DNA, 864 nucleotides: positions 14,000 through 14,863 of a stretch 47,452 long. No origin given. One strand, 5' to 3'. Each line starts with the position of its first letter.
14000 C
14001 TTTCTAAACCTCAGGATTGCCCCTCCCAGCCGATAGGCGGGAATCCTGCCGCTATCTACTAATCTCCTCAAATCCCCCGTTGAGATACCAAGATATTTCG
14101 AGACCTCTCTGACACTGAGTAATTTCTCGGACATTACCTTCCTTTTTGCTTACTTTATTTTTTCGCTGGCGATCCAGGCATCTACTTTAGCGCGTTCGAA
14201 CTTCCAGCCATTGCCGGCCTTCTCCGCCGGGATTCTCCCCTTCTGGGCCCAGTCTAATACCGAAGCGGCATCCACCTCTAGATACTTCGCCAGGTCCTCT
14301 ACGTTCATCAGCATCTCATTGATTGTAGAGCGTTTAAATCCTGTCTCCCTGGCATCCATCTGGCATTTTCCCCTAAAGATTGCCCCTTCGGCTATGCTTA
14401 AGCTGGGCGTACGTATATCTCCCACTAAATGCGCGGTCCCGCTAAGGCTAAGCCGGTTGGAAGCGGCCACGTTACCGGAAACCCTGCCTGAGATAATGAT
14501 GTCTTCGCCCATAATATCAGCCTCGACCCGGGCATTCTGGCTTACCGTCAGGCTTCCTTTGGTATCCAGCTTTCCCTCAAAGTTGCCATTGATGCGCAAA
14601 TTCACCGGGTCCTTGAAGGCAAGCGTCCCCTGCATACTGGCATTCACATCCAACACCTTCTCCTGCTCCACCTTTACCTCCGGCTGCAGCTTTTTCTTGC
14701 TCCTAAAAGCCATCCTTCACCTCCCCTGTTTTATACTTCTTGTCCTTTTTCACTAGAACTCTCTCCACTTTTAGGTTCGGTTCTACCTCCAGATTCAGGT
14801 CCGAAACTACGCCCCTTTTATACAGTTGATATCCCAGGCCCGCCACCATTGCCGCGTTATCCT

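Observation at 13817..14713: Bactofilin fused to a DNA-binding-type HTH, next to a tail-anchored paralogous HTH protein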

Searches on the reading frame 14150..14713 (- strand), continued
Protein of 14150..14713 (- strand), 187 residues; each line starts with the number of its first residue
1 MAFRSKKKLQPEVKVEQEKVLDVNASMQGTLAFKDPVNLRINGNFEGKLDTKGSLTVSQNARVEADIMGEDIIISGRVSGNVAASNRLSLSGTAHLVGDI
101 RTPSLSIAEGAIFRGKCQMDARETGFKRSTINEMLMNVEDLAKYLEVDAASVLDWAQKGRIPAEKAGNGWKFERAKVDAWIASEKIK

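Call 28: fold_search(model_id=the predicted structure, library=pdb)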
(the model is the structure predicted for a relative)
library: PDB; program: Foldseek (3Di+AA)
matches with E <= 10: 657; with E <= 0.001: 0
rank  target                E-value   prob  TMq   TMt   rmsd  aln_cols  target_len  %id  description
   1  2n3d_MODEL_1_A        8.0e-03  1.00  0.48  0.83   2.4       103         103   28  Atomic structure of the cytoskeletal bactofilin BacA revealed by solid-state NMR (released 2015-12-16)
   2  6ama_B                6.3e-02  1.00  0.24  0.73   1.6        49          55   26  Structure of S. coelicolor/S. venezuelae BldC-smeA-ssfA complex to 3.09 Angstrom (released 2018-03-28)
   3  6ama_H                6.7e-02  1.00  0.24  0.74   1.6        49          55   26  Structure of S. coelicolor/S. venezuelae BldC-smeA-ssfA complex to 3.09 Angstrom (released 2018-03-28)
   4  6ama_A                9.2e-02  1.00  0.24  0.74   1.6        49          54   26  Structure of S. coelicolor/S. venezuelae BldC-smeA-ssfA complex to 3.09 Angstrom (released 2018-03-28)
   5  8dgl_B                9.2e-02  1.00  0.30  0.70   3.2        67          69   18  Crystal Structure of the RdfS Excisionase (released 2022-10-05)
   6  6ria_1                1.1e-01  1.00  0.44  0.89   1.4        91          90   23  Bactofilin from Thermus thermophilus, F105R mutant crystal structure (released 2019-07-17)
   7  5i44_A                1.2e-01  1.00  0.24  0.61   2.4        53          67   28  Structure of RacA-DNA complex; P21 form (released 2016-05-04)
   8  6ama_Y                1.3e-01  1.00  0.24  0.70   1.7        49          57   26  Structure of S. coelicolor/S. venezuelae BldC-smeA-ssfA complex to 3.09 Angstrom (released 2018-03-28)
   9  6ama_P                1.4e-01  1.00  0.24  0.72   1.6        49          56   26  Structure of S. coelicolor/S. venezuelae BldC-smeA-ssfA complex to 3.09 Angstrom (released 2018-03-28)
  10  5i44_I                1.5e-01  1.00  0.23  0.58   3.1        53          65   28  Structure of RacA-DNA complex; P21 form (released 2016-05-04)
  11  6hn7_B                1.7e-01  1.00  0.26  0.64   1.5        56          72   23  Hijacking the Hijackers: Escherichia coli Pathogenicity Islands Redirect Helper Phage Packaging for Their Own Benefit. (released 2019-07-31)
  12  6amk_A                1.8e-01  1.00  0.24  0.79   1.4        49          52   26  Structure of Streptomyces venezuelae BldC-whiI opt complex (released 2018-03-28)
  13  8dgl_A                1.8e-01  1.00  0.30  0.73   3.0        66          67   17  Crystal Structure of the RdfS Excisionase (released 2022-10-05)
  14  6amk_B                2.1e-01  1.00  0.24  0.78   1.6        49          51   26  Structure of Streptomyces venezuelae BldC-whiI opt complex (released 2018-03-28)
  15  4j2n_A                2.2e-01  1.00  0.23  0.72   1.7        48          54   25  Crystal Structure of mycobacteriophage Pukovnik Xis (released 2013-10-23)
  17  5i44_K                3.0e-01  1.00  0.24  0.60   2.5        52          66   29  Structure of RacA-DNA complex; P21 form (released 2016-05-04)
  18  5i44_B                3.0e-01  0.99  0.24  0.58   3.1        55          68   27  Structure of RacA-DNA complex; P21 form (released 2016-05-04)
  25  5i44_G                4.5e-01  0.99  0.24  0.57   3.1        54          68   28  Structure of RacA-DNA complex; P21 form (released 2016-05-04)
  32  3ucs_A                6.2e-01  0.99  0.24  0.42   2.6        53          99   13  Crystal structure of the complex between CBPA J-domain and CBPM (released 2013-07-03)
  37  8csh_A                6.9e-01  0.90  0.21  0.54   3.7        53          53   21  Structure of the DNA binding domain of pSK1 Par partition protein bound to centromere DNA (released 2022-08-10)
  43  3ucs_B                8.1e-01  0.98  0.24  0.42   2.7        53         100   13  Crystal structure of the complex between CBPA J-domain and CBPM (released 2013-07-03)
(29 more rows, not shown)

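Call 29: list_cluster_members(proteins=[P0171, P0144, P0138, P0136, P0131, P0132, P0133, P0128, P0126, P0124])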
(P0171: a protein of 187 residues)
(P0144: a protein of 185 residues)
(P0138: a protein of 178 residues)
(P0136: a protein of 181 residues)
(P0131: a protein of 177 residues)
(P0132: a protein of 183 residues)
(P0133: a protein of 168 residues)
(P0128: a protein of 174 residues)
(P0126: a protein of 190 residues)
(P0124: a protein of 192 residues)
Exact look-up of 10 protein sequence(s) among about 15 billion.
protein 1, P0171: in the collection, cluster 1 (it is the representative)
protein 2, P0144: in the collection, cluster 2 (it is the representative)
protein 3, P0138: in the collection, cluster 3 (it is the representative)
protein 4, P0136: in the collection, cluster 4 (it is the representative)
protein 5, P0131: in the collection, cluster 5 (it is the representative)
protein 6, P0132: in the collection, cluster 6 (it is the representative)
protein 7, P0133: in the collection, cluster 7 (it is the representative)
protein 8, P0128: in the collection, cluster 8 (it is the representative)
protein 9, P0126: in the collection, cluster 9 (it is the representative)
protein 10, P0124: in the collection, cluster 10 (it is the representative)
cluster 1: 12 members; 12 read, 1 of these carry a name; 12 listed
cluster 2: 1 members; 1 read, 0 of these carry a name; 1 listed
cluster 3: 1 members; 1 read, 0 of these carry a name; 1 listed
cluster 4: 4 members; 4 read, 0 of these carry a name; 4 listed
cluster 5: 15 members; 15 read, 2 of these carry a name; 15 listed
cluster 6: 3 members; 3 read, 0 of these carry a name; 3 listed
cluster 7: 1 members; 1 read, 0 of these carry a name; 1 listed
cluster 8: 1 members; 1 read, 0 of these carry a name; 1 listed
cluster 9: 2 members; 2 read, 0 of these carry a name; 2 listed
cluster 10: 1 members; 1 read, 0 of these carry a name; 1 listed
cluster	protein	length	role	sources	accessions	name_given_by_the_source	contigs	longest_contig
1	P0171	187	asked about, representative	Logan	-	-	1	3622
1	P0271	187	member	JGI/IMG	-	cytoskeletal protein CcmA (bactofilin family)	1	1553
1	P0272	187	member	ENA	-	-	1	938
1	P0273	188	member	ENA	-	-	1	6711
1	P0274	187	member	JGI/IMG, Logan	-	-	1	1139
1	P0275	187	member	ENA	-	-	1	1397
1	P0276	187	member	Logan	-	-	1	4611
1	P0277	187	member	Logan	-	-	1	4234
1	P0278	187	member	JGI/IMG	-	-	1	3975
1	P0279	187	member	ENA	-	-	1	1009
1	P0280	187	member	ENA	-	-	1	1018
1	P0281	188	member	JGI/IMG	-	-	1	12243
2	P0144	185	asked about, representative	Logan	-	-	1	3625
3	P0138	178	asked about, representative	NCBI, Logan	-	-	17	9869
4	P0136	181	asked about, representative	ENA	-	-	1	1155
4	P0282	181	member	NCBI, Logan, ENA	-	-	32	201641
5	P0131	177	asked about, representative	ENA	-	-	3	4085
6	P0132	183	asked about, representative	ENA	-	-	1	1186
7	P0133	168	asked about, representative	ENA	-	-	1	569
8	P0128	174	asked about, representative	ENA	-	-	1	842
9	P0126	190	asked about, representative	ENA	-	-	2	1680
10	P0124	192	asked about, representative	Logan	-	-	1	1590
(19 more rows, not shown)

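Call 30: find_encoding_contigs(protein=P0282, flank=5000, max_places=3)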
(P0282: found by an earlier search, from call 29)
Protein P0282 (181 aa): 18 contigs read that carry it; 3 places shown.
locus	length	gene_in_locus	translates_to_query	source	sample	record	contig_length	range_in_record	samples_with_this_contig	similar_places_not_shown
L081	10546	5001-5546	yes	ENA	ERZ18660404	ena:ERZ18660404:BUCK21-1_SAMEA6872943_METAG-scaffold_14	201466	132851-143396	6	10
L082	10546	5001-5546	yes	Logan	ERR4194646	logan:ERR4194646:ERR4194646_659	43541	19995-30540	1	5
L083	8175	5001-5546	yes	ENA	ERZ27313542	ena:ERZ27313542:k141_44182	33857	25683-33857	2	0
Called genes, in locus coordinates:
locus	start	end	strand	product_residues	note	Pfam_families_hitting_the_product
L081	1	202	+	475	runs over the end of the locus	PF01425:Amidase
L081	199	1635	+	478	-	PF02934:GatB_N, PF02637:GatB_Yqey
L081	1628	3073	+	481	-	PF00595:PDZ (faint), PF13180:PDZ_2 (weak), PF17820:PDZ_6, PF03572:Peptidase_S41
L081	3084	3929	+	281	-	PF04748:Polysacc_deac_2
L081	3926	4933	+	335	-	PF00814:TsaD, PF22521:HypF_C_2 (weak)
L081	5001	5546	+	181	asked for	PF04519:Bactofilin, PF12728:HTH_17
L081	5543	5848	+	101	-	PF12728:HTH_17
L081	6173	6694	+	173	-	PF00565:SNase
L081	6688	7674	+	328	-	PF01171:ATP_bind_3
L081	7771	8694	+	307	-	PF00535:Glycos_transf_2, PF13641:Glyco_tranf_2_3 (weak)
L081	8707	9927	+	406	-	-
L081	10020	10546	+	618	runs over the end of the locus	PF06480:FtsH_ext (faint), PF06068:TIP49 (weak), PF13191:AAA_16 (faint), PF00004:AAA, PF07728:AAA_5 (weak), PF17862:AAA_lid_3, PF01434:Peptidase_M41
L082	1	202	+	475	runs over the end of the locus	PF01425:Amidase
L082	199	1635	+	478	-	PF02934:GatB_N, PF02637:GatB_Yqey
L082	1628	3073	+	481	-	PF00595:PDZ (faint), PF13180:PDZ_2 (weak), PF17820:PDZ_6, PF03572:Peptidase_S41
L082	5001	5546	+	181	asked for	PF04519:Bactofilin, PF12728:HTH_17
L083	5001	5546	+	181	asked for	PF04519:Bactofilin, PF12728:HTH_17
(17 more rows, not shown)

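Call 31: find_encoding_contigs(protein=P0138, flank=5000, max_places=3)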
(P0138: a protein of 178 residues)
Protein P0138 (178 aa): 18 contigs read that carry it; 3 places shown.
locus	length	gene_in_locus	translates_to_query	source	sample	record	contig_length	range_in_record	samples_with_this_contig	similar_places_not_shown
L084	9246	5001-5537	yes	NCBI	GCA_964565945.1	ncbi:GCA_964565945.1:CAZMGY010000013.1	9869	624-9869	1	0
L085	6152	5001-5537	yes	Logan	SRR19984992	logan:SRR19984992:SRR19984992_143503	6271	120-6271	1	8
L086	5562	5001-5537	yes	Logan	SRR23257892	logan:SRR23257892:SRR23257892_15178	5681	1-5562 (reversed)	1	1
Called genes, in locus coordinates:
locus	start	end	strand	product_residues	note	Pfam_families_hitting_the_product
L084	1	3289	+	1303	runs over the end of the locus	?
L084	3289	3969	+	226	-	PF05036:SPOR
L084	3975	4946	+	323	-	PF07719:TPR_2 (weak), PF00515:TPR_1 (weak), PF00595:PDZ (weak), PF13180:PDZ_2 (faint), PF17820:PDZ_6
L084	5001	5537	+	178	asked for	PF04519:Bactofilin, PF12728:HTH_17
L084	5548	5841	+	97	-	PF12728:HTH_17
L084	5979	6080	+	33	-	-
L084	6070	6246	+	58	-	-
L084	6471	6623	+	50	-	-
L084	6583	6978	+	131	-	-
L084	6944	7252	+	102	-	-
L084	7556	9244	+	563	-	?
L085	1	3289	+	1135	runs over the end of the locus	?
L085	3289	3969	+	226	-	PF05036:SPOR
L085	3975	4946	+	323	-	PF07719:TPR_2 (weak), PF00515:TPR_1 (weak), PF00595:PDZ (weak), PF13180:PDZ_2 (faint), PF17820:PDZ_6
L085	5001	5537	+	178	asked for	PF04519:Bactofilin, PF12728:HTH_17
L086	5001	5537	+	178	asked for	PF04519:Bactofilin, PF12728:HTH_17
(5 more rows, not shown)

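Call 32: find_encoding_contigs(protein=P0281, flank=6000, max_places=2)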
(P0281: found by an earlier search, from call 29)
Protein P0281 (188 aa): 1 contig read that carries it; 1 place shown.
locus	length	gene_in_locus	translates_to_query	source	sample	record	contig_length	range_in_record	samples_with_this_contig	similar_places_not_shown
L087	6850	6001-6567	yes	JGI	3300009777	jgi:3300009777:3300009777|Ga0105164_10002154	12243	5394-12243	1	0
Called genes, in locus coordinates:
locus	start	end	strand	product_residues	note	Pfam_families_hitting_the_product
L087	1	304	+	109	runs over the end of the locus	PF09685:MamF_MmsF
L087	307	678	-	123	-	PF13560:HTH_31, PF12844:HTH_19 (weak), PF01381:HTH_3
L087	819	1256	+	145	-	-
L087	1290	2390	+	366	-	PF25216:Volactin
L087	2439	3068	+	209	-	-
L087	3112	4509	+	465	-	PF00142:Fer4_NifH (weak), PF01656:CbiA, PF06564:CBP_BcsQ, PF09140:MipZ (faint), PF10609:ParA (faint), PF13614:AAA_31, PF16561:AMPK1_CBM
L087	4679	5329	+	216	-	-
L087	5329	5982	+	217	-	-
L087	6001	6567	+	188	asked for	PF04519:Bactofilin, PF12728:HTH_17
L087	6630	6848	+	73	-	?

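Call 66: search_protein_families(library=padloc, proteins=[window:14150-14713:-], max_evalue=0.01)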
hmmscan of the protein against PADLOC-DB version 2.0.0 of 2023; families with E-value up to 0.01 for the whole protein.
window:14150-14713:- (187 aa): 1 family
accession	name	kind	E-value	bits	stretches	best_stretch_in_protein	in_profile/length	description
PDLC04133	mad1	-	1e-07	30.1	1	132-182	2-52/60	mads_1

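Call 70: search_protein_families(library=pfam, proteins=[L001:5249-5920:+, L010:5535-5966:+, L010:6816-7559:+, L010:7561-7986:+, L038:6877-7830:+, L056:6880-7854:+, L046:7757-9892:+, L087:4679-5329:+, L087:5329-5982:+, L087:2439-3068:+], max_evalue=0.001)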
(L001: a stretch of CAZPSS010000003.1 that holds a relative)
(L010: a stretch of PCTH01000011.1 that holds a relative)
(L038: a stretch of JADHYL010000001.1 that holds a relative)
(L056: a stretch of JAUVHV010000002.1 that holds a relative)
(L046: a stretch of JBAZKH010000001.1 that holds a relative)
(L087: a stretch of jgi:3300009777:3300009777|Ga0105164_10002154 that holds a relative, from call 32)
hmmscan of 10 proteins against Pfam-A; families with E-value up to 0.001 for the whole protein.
L001:5249-5920:+ (223 aa): 1 family
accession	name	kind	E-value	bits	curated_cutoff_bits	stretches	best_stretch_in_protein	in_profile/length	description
PF02308.21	MgtC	-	6.5e-42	143.1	31.4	1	11-138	1-120/121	MgtC family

L010:5535-5966:+ (143 aa): 1 family
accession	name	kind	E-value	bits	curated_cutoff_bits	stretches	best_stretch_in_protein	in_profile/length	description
PF02308.21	MgtC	-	1.3e-39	135.7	31.4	1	11-137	1-118/121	MgtC family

L010:6816-7559:+ (247 aa): 1 family
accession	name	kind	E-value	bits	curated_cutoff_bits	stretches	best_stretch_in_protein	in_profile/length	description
PF00731.26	AIRC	-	1e-15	58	30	1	121-244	2-125/148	AIR carboxylase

L010:7561-7986:+ (141 aa): 1 family
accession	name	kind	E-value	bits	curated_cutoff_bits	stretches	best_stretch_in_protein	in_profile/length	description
PF01969.22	Ni_insertion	-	7.3e-40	137.7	22.1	1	4-140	239-374/375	Nickel insertion protein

L038:6877-7830:+ (317 aa): 6 families
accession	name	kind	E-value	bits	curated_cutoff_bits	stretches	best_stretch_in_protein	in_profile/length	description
PF00595.29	PDZ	-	1.8e-18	67.1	23.2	2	252-308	25-80/81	PDZ domain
PF17820.7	PDZ_6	-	2.4e-17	62.9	27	2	256-310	2-54/54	PDZ domain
PF13180.12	PDZ_2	-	6.3e-14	52.5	27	2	156-194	1-39/80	PDZ domain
PF00515.34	TPR_1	-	1.2e-05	25.4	27.8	1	77-104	7-34/34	Tetratricopeptide repeat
PF07719.23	TPR_2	-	6.3e-05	23.2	27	1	74-104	4-34/34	Tetratricopeptide repeat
PF19805.5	DUF6288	-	0.00054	19.7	26.3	0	168-225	2-63/402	Family of unknown function (DUF6288)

L056:6880-7854:+ (324 aa): 7 families
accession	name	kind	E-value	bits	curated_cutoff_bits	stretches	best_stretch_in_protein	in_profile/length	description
PF00595.29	PDZ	-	8.2e-13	49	23.2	2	173-228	26-80/81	PDZ domain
PF13180.12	PDZ_2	-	3.3e-12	46.9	27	1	247-316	3-70/80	PDZ domain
PF17820.7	PDZ_6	-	3.7e-11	43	27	2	176-226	2-50/54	PDZ domain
PF07719.23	TPR_2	-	5.2e-06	26.6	27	1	74-104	4-34/34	Tetratricopeptide repeat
PF13181.12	TPR_8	-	2.4e-05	24.6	25.7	1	74-104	4-34/34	Tetratricopeptide repeat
PF00515.34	TPR_1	-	0.00018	21.6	27.8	1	77-104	7-34/34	Tetratricopeptide repeat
PF13428.12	TPR_14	-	0.00081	20.3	23.5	0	74-107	4-37/44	Tetratricopeptide repeat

L046:7757-9892:+ (711 aa): 4 families
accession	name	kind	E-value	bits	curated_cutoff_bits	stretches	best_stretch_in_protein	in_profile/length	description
PF01969.22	Ni_insertion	-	8.7e-127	423.8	22.1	1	4-380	1-375/375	Nickel insertion protein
PF17820.7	PDZ_6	-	2.5e-19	69.2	27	2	648-703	1-54/54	PDZ domain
PF00595.29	PDZ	-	5.4e-16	59.2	23.2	1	632-699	8-78/81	PDZ domain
PF13180.12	PDZ_2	-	1.2e-15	57.9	27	2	636-704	3-70/80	PDZ domain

L087:4679-5329:+ (216 aa): 0 families

L087:5329-5982:+ (217 aa): 0 families

L087:2439-3068:+ (209 aa): 0 families

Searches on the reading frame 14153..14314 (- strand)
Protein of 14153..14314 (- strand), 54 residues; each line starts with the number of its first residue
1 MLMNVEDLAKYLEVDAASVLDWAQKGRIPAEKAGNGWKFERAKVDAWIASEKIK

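Call 51: search_solved_structures(query=A3, max_evalue=1, show_alignments=5)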
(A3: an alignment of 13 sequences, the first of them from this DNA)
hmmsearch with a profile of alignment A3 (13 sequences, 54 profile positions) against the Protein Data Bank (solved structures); distinct sequences matched with E-value up to 1: 8.
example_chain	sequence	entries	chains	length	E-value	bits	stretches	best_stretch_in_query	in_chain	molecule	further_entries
4j2n_A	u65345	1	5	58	0.0025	20.7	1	4-45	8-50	Gp37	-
6amk_A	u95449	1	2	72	0.0081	19.1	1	3-33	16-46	Putative DNA-binding protein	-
6ama_A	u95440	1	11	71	0.0093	18.9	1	3-33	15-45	Putative DNA-binding protein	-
5i41_B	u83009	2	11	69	0.024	17.6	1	2-43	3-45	Chromosome-anchoring protein RacA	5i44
8eml_B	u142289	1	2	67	0.37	13.8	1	7-35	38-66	GS homeobox 2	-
2eby_A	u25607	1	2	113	0.49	13.4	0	3-27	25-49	Putative HTH-type transcriptional regulator ybaQ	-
3bd1_A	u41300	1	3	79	0.51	13.3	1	5-32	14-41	Cro protein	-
5w8y_A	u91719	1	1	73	0.88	12.6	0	5-32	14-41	protein XPH1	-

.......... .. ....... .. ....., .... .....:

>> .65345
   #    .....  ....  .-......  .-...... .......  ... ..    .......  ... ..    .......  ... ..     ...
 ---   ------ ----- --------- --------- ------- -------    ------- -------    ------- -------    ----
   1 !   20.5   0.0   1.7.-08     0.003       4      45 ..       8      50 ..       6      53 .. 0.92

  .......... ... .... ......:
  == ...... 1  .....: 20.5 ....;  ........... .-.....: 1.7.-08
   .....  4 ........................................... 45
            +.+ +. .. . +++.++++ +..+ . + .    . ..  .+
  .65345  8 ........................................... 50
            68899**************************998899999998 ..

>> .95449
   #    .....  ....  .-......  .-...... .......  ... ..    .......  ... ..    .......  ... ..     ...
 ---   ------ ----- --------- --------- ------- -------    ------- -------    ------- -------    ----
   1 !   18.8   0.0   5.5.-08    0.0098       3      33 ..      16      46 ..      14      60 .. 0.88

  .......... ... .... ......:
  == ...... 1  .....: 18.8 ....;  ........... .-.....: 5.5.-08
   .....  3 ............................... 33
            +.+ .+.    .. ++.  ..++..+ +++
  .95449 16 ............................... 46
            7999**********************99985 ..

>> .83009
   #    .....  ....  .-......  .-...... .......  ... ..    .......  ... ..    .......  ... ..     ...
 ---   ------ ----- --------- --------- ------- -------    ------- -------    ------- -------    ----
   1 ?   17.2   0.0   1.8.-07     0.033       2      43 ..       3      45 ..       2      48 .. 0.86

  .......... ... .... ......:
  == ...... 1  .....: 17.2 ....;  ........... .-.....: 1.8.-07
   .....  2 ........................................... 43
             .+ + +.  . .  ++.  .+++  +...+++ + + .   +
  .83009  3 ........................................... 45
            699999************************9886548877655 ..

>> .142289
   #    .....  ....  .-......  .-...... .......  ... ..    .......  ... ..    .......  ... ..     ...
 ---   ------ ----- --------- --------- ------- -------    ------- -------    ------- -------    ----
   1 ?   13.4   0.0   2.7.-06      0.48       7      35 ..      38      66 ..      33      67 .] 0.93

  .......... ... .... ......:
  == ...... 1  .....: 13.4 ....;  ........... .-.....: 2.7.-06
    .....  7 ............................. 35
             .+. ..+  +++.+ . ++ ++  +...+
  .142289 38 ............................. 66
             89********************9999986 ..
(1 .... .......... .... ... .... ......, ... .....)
